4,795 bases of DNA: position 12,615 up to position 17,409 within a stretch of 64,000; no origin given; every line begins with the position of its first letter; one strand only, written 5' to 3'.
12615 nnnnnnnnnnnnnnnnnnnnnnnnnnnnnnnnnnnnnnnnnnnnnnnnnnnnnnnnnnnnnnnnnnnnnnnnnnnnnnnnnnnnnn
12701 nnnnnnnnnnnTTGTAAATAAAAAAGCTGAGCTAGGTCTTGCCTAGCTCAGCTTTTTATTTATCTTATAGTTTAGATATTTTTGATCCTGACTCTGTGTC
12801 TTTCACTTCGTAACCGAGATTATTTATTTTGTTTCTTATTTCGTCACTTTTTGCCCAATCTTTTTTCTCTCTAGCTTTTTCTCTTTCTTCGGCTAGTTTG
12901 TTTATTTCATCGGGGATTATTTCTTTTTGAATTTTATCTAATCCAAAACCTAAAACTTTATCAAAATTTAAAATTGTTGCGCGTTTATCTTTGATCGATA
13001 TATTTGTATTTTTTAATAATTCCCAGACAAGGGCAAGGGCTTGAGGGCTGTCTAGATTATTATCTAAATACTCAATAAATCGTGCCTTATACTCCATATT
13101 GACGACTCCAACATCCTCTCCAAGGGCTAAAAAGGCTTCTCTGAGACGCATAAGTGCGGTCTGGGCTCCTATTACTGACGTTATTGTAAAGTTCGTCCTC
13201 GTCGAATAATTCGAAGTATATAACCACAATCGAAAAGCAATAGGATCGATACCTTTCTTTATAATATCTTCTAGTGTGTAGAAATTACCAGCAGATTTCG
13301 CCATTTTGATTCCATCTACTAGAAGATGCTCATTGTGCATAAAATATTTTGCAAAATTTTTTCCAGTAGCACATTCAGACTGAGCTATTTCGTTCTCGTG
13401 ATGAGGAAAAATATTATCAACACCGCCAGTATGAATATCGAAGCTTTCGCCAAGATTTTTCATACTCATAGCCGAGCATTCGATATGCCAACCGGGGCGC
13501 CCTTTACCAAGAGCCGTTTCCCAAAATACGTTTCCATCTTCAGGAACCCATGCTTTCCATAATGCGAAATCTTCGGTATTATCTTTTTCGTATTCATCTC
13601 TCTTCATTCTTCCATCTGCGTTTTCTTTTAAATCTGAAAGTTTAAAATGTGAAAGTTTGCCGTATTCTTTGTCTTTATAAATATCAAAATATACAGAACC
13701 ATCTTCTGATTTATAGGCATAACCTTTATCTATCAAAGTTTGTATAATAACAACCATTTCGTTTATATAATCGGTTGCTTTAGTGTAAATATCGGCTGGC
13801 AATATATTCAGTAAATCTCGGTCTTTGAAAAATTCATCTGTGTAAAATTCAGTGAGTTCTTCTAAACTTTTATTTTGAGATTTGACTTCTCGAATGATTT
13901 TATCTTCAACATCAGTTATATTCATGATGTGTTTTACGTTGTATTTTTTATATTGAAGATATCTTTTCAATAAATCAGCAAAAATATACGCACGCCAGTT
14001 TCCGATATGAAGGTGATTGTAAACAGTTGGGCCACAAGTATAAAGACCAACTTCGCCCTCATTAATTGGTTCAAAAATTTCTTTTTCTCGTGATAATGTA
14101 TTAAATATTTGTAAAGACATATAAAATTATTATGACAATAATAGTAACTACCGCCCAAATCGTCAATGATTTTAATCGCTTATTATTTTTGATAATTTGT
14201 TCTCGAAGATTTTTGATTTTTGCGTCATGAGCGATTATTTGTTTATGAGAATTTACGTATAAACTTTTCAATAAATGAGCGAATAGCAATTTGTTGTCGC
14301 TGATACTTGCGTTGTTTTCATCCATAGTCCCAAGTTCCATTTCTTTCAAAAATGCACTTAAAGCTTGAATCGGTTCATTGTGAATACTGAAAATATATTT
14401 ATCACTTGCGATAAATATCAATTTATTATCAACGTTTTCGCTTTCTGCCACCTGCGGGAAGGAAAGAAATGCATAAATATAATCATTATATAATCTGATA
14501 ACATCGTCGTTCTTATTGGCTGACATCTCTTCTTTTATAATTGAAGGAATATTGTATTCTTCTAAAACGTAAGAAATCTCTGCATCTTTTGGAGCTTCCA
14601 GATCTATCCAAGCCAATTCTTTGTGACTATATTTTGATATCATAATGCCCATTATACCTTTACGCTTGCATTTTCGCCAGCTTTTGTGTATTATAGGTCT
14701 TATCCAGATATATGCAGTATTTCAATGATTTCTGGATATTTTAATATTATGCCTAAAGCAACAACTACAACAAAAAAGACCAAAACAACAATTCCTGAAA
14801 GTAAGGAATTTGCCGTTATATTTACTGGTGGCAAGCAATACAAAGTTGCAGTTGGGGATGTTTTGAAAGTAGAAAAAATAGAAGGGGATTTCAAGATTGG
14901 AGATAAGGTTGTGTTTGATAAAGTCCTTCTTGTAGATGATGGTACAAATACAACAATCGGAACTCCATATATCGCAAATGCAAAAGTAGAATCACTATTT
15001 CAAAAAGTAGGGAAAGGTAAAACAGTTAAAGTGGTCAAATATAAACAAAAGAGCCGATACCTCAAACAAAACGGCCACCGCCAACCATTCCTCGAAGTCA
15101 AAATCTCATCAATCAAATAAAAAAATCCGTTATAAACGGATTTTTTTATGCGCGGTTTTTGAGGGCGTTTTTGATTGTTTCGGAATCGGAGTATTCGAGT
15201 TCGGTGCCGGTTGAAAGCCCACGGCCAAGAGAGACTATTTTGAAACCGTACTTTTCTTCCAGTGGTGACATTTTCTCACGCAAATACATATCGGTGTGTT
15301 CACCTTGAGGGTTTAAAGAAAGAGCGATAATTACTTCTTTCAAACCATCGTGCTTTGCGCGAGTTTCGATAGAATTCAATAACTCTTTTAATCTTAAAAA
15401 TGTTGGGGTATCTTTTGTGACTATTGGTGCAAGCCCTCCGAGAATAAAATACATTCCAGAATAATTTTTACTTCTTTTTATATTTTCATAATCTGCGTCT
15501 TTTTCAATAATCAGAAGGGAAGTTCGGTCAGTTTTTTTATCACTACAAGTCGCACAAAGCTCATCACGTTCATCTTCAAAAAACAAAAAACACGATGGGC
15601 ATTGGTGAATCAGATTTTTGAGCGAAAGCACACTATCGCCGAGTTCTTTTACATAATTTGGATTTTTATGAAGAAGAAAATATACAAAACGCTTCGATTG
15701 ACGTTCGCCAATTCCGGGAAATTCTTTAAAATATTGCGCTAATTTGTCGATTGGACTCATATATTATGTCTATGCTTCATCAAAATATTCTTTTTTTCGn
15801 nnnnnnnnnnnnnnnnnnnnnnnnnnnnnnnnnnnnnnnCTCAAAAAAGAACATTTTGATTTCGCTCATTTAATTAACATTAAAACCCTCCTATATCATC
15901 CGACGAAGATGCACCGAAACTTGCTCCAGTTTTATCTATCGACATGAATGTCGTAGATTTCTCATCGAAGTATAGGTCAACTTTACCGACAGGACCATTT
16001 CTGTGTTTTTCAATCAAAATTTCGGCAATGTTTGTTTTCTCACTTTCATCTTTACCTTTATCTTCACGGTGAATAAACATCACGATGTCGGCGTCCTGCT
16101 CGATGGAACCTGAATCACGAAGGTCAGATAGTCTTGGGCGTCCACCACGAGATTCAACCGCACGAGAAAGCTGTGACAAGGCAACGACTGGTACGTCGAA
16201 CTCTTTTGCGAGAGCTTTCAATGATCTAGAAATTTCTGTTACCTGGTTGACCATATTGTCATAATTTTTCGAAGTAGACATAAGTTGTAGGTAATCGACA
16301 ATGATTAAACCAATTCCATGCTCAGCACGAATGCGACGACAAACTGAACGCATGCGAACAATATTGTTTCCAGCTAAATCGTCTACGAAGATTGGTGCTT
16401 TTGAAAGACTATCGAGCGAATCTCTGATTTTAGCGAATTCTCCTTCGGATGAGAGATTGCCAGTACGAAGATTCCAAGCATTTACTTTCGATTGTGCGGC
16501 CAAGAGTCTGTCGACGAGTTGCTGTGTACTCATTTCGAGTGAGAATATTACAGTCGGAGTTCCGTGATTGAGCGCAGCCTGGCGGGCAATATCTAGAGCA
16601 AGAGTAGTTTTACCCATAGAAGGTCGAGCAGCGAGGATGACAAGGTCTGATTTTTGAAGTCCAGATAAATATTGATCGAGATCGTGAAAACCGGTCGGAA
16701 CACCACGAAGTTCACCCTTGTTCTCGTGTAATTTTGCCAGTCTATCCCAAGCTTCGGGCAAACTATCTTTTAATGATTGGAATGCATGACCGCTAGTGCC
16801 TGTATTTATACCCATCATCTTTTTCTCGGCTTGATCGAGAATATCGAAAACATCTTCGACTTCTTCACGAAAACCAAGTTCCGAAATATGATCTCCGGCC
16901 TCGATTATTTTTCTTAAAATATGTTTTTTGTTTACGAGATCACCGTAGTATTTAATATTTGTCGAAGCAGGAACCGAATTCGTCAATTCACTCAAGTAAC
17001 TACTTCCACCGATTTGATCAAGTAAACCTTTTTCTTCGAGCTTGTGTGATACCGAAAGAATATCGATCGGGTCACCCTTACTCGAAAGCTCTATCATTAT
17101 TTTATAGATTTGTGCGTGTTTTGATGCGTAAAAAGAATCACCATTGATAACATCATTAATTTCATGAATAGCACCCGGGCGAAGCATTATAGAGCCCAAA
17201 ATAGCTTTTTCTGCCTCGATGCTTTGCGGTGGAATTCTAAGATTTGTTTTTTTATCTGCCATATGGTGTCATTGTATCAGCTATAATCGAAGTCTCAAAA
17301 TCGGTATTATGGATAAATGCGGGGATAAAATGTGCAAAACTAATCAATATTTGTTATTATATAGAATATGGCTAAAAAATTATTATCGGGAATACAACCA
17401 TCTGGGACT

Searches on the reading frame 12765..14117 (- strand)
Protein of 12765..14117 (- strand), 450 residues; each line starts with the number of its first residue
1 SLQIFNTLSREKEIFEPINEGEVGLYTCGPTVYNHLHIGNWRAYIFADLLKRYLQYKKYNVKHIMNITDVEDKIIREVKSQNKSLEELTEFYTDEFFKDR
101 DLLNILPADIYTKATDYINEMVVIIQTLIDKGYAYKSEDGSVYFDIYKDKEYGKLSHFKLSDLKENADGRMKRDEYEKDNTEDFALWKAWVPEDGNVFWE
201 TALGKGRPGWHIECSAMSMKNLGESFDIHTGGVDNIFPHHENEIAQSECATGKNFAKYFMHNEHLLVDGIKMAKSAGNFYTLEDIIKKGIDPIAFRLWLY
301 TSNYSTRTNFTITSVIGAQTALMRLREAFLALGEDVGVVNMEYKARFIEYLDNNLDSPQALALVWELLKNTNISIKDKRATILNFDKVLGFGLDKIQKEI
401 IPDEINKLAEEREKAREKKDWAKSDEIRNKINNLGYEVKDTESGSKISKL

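Call 17: search_protein_families(library=pfam, proteins=[window:12765-14117:-], max_evalue=0.001)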
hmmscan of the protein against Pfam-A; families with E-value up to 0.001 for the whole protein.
window:12765-14117:- (450 aa): 5 families
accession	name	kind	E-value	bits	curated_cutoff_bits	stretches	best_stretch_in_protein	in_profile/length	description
PF01406.26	tRNA-synt_1e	-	5.1e-108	361.4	27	1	15-315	2-296/301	tRNA synthetases class I (C) catalytic domain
PF09334.17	tRNA-synt_1g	-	9.4e-11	41.5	20.1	1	32-143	10-122/391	tRNA synthetases class I (M)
PF23493.1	CysS_C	-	8.1e-08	32.7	23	1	401-442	4-45/51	Cysteinyl-tRNA ligase anticodon binding domain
PF00133.28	tRNA-synt_1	-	0.00017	20.9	22.7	0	226-309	329-412/414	tRNA synthetases class I (I, L, M and V)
PF01921.24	tRNA-synt_1f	-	0.00097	18.6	27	0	27-71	27-71/360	tRNA synthetases class I (K)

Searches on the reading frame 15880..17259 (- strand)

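Call 17: search_protein_families(library=pfam, proteins=[window:15880-17259:-], max_evalue=0.001)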
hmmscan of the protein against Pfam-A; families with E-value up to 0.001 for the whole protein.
window:15880-17259:- (459 aa): 6 families
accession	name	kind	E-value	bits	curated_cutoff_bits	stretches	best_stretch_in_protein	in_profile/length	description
PF03796.21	DnaB_C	-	3.4e-100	335.1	27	1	186-439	1-254/255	DnaB-like helicase C terminal domain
PF00772.26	DnaB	-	1.3e-32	112.3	23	1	10-110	2-102/103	DnaB-like helicase N terminal domain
PF13481.12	AAA_25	-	5.2e-13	49.5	27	1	192-364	20-190/195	AAA domain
PF06745.19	ATPase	-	1.5e-06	28.2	26.6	1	187-349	1-153/231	KaiC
PF20720.3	nSTAND3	-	0.00022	21.4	27.2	0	196-319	9-98/155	Novel STAND NTPase 3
PF13479.12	AAA_24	-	0.00031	21.1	27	0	207-400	5-172/195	AAA domain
